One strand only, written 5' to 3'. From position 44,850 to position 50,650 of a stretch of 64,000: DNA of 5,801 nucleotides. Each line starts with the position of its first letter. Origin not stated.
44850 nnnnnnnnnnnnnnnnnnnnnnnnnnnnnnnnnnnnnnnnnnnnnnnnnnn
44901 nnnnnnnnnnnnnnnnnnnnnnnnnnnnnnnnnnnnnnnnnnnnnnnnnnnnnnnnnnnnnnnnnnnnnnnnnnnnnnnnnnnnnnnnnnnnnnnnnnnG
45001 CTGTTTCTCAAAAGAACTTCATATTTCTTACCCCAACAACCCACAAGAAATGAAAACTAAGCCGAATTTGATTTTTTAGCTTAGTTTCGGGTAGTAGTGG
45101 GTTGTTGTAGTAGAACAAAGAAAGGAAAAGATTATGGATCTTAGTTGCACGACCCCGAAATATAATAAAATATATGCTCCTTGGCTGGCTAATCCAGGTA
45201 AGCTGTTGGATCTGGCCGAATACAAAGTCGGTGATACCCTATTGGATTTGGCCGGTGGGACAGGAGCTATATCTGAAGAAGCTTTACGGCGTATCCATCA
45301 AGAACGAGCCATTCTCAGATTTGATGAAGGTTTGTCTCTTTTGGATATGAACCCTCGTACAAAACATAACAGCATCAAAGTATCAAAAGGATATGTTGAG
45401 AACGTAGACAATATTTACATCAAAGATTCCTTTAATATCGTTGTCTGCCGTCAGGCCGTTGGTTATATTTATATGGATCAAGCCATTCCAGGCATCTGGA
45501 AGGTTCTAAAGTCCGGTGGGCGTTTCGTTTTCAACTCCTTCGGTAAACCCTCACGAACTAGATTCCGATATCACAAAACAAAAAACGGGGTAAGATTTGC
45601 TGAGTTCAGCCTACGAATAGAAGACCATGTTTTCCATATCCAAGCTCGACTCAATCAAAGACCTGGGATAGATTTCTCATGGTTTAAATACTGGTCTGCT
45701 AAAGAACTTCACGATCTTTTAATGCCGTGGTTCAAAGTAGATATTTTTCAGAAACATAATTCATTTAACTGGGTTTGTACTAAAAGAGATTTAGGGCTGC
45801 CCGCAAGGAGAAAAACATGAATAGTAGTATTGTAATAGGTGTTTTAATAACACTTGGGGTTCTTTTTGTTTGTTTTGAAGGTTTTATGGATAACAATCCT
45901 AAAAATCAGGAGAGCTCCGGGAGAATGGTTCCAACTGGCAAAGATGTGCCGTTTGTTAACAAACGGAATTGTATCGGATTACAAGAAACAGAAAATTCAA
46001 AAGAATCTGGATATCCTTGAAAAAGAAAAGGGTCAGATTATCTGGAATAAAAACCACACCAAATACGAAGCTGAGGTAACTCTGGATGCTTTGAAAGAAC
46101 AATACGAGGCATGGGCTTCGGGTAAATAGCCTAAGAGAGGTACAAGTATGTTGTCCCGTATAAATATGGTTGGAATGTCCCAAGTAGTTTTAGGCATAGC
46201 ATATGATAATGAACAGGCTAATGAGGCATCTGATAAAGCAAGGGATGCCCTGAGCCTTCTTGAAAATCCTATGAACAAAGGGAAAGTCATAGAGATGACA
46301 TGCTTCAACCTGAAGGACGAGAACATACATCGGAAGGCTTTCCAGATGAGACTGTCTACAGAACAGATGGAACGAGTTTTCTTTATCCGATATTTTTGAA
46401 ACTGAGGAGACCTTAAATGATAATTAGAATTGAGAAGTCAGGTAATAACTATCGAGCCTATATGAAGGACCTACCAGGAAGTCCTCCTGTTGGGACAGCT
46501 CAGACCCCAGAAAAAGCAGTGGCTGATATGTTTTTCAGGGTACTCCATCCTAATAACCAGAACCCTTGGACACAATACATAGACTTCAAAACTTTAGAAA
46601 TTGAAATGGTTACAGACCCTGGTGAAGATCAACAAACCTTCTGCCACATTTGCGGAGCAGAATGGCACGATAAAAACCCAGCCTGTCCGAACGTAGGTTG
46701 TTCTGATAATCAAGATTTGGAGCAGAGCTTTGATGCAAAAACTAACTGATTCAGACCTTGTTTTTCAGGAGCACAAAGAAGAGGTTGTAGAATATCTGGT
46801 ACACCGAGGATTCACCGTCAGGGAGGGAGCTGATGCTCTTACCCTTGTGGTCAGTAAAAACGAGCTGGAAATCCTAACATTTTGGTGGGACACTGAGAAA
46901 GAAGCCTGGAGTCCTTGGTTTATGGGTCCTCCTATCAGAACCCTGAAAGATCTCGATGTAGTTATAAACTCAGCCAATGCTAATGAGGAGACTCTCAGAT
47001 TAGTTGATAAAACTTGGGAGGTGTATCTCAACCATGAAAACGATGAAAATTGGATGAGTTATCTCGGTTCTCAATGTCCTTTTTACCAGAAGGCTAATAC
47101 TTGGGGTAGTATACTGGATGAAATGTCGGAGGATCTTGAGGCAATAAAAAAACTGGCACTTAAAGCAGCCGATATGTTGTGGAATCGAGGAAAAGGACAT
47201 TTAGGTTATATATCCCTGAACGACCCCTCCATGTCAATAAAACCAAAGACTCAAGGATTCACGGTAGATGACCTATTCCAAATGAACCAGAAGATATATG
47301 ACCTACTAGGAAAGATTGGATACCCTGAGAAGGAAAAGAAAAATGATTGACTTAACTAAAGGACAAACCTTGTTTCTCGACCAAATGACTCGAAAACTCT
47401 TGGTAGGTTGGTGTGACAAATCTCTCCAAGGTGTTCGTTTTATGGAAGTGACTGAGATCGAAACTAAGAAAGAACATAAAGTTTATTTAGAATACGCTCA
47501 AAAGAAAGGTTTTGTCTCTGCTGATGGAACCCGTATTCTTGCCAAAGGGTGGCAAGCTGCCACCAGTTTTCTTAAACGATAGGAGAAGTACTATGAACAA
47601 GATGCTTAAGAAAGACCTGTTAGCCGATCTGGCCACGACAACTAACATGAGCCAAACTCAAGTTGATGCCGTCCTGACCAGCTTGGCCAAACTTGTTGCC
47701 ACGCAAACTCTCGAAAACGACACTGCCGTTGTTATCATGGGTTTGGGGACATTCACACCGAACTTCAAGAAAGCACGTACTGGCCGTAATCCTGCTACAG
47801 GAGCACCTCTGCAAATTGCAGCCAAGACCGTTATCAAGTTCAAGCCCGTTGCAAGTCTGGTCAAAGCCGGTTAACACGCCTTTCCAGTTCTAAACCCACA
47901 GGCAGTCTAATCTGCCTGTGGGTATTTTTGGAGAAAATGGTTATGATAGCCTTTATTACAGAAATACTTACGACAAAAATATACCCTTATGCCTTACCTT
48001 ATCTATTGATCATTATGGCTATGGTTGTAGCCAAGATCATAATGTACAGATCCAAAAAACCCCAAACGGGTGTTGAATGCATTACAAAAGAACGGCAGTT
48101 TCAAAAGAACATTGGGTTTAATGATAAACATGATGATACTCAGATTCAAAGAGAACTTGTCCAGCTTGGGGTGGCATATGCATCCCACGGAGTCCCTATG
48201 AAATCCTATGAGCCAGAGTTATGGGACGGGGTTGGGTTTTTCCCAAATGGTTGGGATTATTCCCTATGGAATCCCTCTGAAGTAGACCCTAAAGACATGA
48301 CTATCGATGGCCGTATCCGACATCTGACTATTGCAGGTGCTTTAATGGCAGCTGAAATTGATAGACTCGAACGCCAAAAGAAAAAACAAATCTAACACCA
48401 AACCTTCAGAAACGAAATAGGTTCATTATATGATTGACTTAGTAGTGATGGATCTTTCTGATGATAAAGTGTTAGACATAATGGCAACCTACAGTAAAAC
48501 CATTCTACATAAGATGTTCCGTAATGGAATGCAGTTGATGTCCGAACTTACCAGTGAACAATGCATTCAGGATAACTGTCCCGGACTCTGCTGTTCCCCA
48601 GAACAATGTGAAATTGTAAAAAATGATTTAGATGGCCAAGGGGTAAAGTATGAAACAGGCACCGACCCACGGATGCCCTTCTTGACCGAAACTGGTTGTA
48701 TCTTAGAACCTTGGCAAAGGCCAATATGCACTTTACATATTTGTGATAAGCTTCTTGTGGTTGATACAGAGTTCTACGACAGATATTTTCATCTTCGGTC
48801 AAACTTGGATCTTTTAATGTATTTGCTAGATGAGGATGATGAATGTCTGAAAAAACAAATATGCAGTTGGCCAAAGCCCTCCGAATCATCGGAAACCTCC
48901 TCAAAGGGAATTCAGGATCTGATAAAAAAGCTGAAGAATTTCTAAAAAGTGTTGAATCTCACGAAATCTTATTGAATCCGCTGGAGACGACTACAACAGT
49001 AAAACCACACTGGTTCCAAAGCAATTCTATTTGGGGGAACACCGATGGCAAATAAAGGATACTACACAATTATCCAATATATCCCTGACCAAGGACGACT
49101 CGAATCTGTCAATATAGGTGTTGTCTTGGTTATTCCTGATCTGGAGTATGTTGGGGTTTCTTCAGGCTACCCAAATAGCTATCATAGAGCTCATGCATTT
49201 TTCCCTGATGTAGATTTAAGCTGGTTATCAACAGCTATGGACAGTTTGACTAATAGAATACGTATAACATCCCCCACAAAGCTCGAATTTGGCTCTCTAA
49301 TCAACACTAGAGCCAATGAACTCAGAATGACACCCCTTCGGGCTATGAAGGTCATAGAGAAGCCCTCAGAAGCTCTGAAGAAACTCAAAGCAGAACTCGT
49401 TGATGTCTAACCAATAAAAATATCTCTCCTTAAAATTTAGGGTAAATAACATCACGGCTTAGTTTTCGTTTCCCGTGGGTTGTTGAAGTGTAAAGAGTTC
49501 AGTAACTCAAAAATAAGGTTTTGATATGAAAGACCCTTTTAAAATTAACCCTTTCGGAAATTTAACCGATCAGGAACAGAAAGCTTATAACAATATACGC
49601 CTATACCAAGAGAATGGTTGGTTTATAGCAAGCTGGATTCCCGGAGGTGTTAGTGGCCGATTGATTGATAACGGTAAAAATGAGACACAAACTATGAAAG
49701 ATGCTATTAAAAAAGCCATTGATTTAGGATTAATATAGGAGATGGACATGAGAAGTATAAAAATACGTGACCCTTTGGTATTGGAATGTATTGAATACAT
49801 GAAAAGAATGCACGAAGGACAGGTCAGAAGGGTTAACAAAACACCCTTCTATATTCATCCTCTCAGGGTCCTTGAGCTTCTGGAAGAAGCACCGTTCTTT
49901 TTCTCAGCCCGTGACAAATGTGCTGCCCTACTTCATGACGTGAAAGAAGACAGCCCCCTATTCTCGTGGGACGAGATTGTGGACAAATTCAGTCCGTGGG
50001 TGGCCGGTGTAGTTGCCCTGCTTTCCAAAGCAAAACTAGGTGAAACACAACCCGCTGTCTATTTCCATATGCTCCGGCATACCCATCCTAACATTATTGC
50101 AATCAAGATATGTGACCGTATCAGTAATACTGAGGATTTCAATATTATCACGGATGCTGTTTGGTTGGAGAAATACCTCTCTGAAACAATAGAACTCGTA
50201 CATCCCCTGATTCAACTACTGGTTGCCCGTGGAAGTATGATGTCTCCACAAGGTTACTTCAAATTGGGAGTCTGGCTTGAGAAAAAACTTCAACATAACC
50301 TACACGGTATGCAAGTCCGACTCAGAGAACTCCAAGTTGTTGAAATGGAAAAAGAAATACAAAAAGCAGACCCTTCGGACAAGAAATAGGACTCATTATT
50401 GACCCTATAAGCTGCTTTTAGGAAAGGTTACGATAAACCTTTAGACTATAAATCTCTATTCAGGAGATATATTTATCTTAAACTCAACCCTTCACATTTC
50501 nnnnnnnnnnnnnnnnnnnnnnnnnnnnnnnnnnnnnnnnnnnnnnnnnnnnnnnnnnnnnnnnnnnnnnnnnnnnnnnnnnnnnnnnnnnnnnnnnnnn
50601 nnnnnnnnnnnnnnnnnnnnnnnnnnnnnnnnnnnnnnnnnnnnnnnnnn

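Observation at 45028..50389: A plus-strand operon opens at a divergent promoter pair and encodes a SAM-dependent methyltransferase, an HU-like protein and a RelA/SpoT-HD alarmone hydrolase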

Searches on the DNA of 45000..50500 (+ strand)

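Call 5: search_dna_similar(query=window:45000-50500:+, collection=phages, mode=near)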
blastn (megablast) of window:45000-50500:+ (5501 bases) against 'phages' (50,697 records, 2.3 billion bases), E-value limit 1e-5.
No match.
